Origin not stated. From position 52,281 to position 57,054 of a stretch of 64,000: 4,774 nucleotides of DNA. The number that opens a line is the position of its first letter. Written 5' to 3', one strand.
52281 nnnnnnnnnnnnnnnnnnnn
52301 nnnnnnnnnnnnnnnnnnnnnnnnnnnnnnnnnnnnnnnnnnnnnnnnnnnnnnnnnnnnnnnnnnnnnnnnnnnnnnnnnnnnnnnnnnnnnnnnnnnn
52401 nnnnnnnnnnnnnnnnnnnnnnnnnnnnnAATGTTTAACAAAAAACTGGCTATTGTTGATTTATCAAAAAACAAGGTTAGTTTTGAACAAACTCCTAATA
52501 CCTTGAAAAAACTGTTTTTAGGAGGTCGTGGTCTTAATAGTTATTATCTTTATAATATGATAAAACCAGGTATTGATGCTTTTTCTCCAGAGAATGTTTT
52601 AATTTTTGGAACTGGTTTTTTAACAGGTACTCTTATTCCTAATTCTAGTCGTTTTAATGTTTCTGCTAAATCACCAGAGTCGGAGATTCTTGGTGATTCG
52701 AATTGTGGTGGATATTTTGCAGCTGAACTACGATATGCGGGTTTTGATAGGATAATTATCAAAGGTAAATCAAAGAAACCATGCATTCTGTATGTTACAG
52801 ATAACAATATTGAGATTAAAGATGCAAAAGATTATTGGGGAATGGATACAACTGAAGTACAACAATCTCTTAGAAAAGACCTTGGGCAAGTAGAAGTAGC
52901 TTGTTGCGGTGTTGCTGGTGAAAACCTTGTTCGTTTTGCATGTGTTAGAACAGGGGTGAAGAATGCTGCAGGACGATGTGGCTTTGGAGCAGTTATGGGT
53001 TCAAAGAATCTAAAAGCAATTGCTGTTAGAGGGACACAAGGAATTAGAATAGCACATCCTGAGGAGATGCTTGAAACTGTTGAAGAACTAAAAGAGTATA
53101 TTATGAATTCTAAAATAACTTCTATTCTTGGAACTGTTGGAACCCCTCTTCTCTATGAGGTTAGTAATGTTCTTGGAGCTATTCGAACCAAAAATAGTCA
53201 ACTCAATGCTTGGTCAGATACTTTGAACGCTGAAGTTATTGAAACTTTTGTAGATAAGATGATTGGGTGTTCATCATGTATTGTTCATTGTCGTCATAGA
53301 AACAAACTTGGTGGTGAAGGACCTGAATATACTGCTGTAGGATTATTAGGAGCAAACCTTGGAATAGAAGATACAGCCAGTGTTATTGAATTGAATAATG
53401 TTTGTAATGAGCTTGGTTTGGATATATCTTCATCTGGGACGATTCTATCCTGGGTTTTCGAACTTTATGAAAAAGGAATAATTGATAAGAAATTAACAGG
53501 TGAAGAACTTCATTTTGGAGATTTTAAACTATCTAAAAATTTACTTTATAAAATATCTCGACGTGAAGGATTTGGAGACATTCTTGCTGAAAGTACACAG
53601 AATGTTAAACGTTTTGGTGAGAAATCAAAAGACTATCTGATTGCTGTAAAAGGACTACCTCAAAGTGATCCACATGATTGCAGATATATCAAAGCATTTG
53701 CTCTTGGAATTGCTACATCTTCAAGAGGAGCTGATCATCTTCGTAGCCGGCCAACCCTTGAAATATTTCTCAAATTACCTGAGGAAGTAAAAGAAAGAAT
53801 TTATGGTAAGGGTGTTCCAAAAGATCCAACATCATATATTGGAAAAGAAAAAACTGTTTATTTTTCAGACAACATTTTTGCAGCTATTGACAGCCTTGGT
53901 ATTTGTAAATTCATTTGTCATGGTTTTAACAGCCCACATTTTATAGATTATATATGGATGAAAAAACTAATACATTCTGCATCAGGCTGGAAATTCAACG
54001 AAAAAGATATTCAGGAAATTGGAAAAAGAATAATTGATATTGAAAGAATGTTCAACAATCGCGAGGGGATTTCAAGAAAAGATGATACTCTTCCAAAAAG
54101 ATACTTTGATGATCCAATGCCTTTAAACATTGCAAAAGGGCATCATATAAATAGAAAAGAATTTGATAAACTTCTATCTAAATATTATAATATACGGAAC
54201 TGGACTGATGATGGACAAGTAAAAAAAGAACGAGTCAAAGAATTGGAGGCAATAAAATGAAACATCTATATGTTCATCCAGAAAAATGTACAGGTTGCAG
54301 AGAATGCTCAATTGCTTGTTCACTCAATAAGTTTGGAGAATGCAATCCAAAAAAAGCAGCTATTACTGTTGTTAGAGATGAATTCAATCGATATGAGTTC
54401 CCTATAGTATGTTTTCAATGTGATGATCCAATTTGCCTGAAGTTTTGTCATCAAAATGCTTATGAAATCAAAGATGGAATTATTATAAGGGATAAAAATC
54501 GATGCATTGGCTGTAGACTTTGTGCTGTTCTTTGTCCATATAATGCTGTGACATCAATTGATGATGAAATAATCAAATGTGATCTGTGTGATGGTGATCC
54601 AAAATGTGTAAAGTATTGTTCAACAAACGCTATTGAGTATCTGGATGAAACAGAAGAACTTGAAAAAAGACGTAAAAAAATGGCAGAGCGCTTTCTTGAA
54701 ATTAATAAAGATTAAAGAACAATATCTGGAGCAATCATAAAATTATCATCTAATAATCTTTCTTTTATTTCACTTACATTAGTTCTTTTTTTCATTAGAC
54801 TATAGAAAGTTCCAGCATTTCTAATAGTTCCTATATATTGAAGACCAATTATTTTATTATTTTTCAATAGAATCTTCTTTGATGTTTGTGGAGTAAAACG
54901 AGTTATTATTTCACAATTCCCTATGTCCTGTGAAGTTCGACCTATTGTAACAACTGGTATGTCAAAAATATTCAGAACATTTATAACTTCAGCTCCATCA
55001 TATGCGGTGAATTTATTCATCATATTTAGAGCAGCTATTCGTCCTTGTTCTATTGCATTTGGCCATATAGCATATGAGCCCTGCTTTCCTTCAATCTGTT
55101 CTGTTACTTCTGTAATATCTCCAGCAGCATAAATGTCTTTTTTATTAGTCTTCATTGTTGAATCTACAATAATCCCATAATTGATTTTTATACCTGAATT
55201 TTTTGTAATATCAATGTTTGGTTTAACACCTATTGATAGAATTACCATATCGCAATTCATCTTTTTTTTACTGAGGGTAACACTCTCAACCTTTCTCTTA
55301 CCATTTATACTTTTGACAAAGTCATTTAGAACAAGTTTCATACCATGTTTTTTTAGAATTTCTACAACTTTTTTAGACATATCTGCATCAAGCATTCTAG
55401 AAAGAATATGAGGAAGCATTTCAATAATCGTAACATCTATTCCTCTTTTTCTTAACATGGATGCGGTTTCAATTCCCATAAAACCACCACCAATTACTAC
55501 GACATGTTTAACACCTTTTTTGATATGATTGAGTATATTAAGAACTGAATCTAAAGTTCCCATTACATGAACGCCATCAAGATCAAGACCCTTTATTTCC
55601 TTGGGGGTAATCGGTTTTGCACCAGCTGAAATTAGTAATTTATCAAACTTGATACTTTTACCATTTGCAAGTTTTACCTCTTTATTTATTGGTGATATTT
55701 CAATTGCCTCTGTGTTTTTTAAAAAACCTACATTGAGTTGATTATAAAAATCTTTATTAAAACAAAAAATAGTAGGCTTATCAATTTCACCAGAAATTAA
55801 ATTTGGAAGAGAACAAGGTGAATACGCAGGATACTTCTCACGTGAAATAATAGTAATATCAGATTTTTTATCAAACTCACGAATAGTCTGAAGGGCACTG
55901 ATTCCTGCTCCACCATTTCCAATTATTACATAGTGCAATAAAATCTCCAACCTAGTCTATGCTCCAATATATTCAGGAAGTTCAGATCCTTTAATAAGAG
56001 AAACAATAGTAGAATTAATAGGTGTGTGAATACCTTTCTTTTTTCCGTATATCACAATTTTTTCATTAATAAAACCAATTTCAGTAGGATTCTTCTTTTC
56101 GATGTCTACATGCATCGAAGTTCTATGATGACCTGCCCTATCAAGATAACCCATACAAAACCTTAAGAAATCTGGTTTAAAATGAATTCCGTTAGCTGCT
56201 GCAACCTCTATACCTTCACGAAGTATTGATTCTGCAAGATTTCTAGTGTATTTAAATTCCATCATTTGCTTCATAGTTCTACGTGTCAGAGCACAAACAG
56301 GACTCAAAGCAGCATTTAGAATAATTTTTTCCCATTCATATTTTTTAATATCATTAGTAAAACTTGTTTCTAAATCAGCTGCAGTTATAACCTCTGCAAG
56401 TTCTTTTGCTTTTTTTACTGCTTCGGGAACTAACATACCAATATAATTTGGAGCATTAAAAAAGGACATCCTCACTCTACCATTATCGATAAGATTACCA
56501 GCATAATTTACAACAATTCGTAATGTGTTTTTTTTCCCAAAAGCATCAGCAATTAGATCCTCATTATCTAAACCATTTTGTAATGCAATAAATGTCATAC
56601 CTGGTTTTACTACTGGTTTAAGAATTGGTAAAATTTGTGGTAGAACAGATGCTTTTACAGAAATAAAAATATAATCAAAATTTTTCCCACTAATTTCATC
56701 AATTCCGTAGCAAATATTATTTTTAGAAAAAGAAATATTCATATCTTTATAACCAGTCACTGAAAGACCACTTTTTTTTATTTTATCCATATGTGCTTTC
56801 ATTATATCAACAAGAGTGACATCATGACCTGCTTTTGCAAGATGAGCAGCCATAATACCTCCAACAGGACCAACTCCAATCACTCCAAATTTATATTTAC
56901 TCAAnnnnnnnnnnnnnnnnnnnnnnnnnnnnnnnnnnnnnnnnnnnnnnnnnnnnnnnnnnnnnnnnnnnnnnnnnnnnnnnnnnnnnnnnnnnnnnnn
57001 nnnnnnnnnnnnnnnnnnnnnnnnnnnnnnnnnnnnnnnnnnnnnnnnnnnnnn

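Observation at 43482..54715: Gap-free 12-gene operon built around a Bzd-type, four-subunit ATP-dependent benzoyl-CoA reductase in an archaeal genome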

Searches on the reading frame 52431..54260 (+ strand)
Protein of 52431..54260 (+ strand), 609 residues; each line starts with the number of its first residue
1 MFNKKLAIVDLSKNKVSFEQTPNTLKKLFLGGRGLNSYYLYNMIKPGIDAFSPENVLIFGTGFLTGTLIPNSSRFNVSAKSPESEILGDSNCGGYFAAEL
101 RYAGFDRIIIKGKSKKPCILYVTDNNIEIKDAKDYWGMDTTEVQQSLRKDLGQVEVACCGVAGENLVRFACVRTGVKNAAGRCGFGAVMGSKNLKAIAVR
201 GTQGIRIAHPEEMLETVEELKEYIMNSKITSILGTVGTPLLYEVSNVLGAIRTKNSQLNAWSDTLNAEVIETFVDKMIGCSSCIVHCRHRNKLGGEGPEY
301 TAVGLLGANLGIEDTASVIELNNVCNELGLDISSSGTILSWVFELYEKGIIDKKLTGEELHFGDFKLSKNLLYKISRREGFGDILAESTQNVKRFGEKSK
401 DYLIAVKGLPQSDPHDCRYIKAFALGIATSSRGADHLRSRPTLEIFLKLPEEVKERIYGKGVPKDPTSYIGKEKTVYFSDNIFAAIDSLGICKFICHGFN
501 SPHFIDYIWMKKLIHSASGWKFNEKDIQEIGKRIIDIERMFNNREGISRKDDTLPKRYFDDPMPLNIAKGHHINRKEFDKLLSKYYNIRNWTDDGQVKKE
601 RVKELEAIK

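Call 5: search_protein_families(library=ncbifam, proteins=[window:52431-54260:+])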
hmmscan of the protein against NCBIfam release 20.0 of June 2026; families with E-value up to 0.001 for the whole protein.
window:52431-54260:+ (609 aa): 2 families
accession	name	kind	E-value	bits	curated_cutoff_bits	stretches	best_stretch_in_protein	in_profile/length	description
NF007354.0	PRK09849.1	equivalog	2.5e-58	198.2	868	1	6-226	12-228/703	aldehyde ferredoxin oxidoreductase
NF040818.1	GAPOR_Arch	equivalog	6.2e-12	44.6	1300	1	47-130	44-126/654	glyceraldehyde-3-phosphate:ferredoxin oxidoreductase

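Call 10: search_protein_families(library=pfam, proteins=[window:52431-54260:+], max_evalue=0.00001)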
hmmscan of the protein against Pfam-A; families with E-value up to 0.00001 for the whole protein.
window:52431-54260:+ (609 aa): 2 families
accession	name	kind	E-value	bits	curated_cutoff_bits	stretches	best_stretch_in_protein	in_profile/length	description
PF01314.23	AFOR_C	-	5.2e-102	342.3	27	1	215-606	1-384/385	Aldehyde ferredoxin oxidoreductase, domains 2 & 3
PF02730.20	AFOR_N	-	7.4e-76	254.8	29.8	1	5-202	2-199/199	Aldehyde ferredoxin oxidoreductase, N-terminal domain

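Call 51: search_solved_structures(query=window:52431-54260:+, max_evalue=1e-20)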
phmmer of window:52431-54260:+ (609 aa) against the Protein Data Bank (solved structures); distinct sequences matched with E-value up to 1e-20: 9.
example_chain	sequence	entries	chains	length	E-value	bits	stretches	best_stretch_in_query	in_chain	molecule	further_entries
1aor_A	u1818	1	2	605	9.5e-118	397.5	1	9-605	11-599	ALDEHYDE FERREDOXIN OXIDOREDUCTASE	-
9mqx_D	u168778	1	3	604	1.6e-111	376.9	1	5-605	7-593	Aldehyde:ferredoxin oxidoreductase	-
1b25_A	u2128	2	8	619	5.9e-84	285.9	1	8-606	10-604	PROTEIN (FORMALDEHYDE FERREDOXIN OXIDOREDUCTASE) | FORMALDEHYDE FERREDOXIN OXIDOREDUCTASE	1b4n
9g7j_A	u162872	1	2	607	9e-82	278.7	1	10-605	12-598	Aldehyde ferredoxin oxidoreductase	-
8c0z_A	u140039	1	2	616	1.7e-81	277.8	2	3-263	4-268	Aldehyde:ferredoxin oxidoreductase,tungsten-containing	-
9q1t_A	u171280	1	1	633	1e-68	235.6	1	3-605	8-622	Tungsten-dependent aldehyde oxidoreductase WOR83 from Haloferax volcanii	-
4z3w_A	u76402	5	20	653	9.1e-61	209.3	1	9-402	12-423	Benzoyl-CoA reductase, putative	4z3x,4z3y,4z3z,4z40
6x6u_A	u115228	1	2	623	1.7e-59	205.1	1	2-437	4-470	Formaldehyde:ferredoxin oxidoreductase wor5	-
6x1o_A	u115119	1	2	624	1.7e-59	205.1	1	2-437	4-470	Formaldehyde:ferredoxin oxidoreductase wor5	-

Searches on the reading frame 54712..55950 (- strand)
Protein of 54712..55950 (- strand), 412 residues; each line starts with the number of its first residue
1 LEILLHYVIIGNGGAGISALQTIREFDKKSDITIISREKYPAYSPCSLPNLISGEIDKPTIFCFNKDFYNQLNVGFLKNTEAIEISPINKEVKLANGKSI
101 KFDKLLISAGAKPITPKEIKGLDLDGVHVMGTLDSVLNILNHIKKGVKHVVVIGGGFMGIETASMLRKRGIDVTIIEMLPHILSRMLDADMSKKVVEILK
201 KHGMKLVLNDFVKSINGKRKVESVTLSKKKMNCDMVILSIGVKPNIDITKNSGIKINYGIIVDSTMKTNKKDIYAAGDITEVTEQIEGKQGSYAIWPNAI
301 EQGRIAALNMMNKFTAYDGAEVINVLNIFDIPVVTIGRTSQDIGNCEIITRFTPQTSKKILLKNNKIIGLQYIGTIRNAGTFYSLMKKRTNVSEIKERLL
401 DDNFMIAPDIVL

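Call 9: search_protein_families(library=ncbifam, proteins=[window:54712-55950:-], max_evalue=0.00001)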
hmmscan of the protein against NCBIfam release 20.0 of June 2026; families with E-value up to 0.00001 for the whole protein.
window:54712-55950:- (412 aa): 57 families (the best 25 are shown)
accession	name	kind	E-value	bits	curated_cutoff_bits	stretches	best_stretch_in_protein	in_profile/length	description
NF045765.1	PhenlGlyoxDHPadH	equivalog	2e-81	274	475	1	6-404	4-404/416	NADH-dependent phenylglyoxylate dehydrogenase subunit epsilon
TIGR03385.1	CoA_CoA_reduc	equivalog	2.8e-65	220.8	578.8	1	8-347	3-350/439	CoA-disulfide reductase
TIGR02374.1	nitri_red_nirB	equivalog_domain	4.5e-59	200.7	578.35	1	8-399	2-395/794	nitrite reductase large subunit NirB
NF007123.0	PRK09564.1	equivalog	6.8e-54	183.2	458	1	7-346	3-350/444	CoA-disulfide reductase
NF046103.1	NOXase_Strep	equivalog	3.5e-52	177.9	600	1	8-346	3-347/442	H2O-forming NADH oxidase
NF042949.2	3PPDioc_HcaD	equivalog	1.3e-50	172.3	450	1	7-315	4-310/386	3-phenylpropionate/cinnamic acid dioxygenase ferredoxin--NAD(+) reductase subunit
NF003437.0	PRK04965.1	equivalog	1.3e-45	156.1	392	1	7-286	5-281/378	NADH:flavorubredoxin reductase NorW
NF041682.1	ant_diox_AndAa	equivalog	9e-45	153.1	650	1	6-363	5-358/406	anthranilate 1,2-dioxygenase system ferredoxin--NAD(+) reductase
NF007286.0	PRK09754.1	equivalog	1.9e-38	132.3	447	1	7-362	6-353/400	phenylpropionate dioxygenase ferredoxin reductase subunit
NF010037.0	PRK13512.1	equivalog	2.4e-36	125.6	394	1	7-347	4-347/438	CoA-disulfide reductase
TIGR01350.1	lipoamide_DH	equivalog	1.7e-33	116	408.8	1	90-282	126-311/461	dihydrolipoyl dehydrogenase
NF011565.0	PRK14989.1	subfamily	9.7e-33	113.2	883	1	7-394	6-395/847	nitrite reductase large subunit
TIGR02053.1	MerA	equivalog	1.5e-31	109.9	454.45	1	89-343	116-361/465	mercury(II) reductase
NF004943.0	PRK06292.2-1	equivalog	7.1e-31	107.5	432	1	70-335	99-354/456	dihydrolipoyl dehydrogenase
NF003585.0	PRK05249.1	equivalog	9.4e-28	97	465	1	88-345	125-367/464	Si-specific NAD(P)(+) transhydrogenase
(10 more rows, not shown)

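Call 10: search_protein_families(library=pfam, proteins=[window:54712-55950:-], max_evalue=0.00001)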
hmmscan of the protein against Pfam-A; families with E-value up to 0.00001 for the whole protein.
window:54712-55950:- (412 aa): 6 families
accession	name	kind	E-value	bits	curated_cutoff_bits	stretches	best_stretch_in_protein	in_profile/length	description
PF07992.20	Pyr_redox_2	-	1e-61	209.3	26.1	1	6-303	2-291/291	Pyridine nucleotide-disulphide oxidoreductase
PF00070.33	Pyr_redox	-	1.1e-24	87.2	22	1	149-227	1-80/82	Pyridine nucleotide-disulphide oxidoreductase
PF13738.12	Pyr_redox_3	-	9.5e-11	41.9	30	1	147-277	164-305/305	Pyridine nucleotide-disulphide oxidoreductase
PF01266.30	DAO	-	2.1e-07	31.3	27.9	0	149-178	1-30/353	FAD dependent oxidoreductase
PF01262.27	AlaDh_PNT_C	-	2.4e-06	27.6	23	0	149-240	30-100/214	Alanine dehydrogenase/PNT, C-terminal domain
PF03486.20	HI0933_like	-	7.2e-06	26.1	50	0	149-186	2-39/244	HI0933-like protein Rossmann domain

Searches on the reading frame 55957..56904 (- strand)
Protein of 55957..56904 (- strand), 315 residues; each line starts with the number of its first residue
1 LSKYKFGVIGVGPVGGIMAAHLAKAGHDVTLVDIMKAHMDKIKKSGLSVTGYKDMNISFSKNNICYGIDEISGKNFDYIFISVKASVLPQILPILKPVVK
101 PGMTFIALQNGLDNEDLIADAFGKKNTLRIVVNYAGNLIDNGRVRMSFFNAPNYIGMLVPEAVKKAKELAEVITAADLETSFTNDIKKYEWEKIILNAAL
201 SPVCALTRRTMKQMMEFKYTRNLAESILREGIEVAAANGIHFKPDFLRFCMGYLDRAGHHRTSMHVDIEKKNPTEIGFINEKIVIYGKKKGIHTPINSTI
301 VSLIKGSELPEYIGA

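Call 14: search_protein_families(library=pfam, proteins=[window:55957-56904:-], max_evalue=0.000001)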
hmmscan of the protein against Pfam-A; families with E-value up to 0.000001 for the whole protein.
window:55957-56904:- (315 aa): 4 families
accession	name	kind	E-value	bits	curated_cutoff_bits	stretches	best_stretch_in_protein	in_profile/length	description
PF08546.17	ApbA_C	-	6.1e-32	111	22.7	1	185-306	1-123/125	Ketopantoate reductase PanE/ApbA C terminal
PF02558.23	ApbA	-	2.6e-25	89.2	22.2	1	7-157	2-147/150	Ketopantoate reductase PanE/ApbA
PF03721.20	UDPG_MGDP_dh_N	-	7.1e-07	29.4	27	1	5-57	2-54/187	UDP-glucose/GDP-mannose dehydrogenase family, NAD binding domain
PF03446.21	NAD_binding_2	-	7.6e-07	29.7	21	0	5-55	1-43/161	NAD binding domain of 6-phosphogluconate dehydrogenase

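Call 38: search_protein_families(library=ncbifam, proteins=[window:55957-56904:-], max_evalue=1e-10)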
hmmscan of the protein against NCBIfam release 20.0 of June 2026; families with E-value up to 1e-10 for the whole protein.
window:55957-56904:- (315 aa): 15 families
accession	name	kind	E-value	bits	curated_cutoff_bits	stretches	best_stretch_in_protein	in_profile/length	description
TIGR00745.1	apbA_panE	subfamily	2e-56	191.5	141.35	1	5-308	1-302/305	2-dehydropantoate 2-reductase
NF005088.0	PRK06522.1-2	subfamily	4.2e-46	157.4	371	1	7-307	4-301/308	2-dehydropantoate 2-reductase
NF005092.1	PRK06522.2-3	equivalog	2.1e-43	148.6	500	1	6-308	3-295/296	2-dehydropantoate 2-reductase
NF005091.0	PRK06522.2-2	equivalog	8.5e-41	140.1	252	1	5-306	3-295/302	2-dehydropantoate 2-reductase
NF005089.0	PRK06522.1-4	subfamily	4.6e-39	134.7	223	2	113-305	125-315/326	2-dehydropantoate 2-reductase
NF004887.0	PRK06249.1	equivalog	1.4e-37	129.6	360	1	3-301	5-304/316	putative 2-dehydropantoate 2-reductase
NF006083.0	PRK08229.1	equivalog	6.8e-36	123.9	371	1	4-308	3-317/341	2-dehydropantoate 2-reductase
NF005094.0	PRK06522.2-5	equivalog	5.7e-27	94.8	382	1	8-300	5-294/307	2-dehydropantoate 2-reductase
NF009542.0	PRK12921.1-4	equivalog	1.6e-26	93.3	288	1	5-307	3-282/286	oxidoreductase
NF009543.0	PRK12921.1-5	equivalog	3.1e-23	82.4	339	1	5-307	2-302/305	oxidoreductase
NF005087.0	PRK06522.1-1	equivalog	4.8e-22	78.4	351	1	6-308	3-289/296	2-dehydropantoate 2-reductase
NF009541.0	PRK12921.1-1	equivalog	1.8e-20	73.4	338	1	5-305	7-290/297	oxidoreductase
NF005093.0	PRK06522.2-4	equivalog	7.5e-20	71.5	308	1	3-308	3-297/304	2-dehydropantoate 2-reductase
NF005090.0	PRK06522.2-1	equivalog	6.4e-17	61.7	496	1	3-308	2-293/296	2-dehydropantoate 2-reductase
NF004311.0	PRK05708.1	equivalog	7.1e-14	51.3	378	1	5-301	4-290/305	putative 2-dehydropantoate 2-reductase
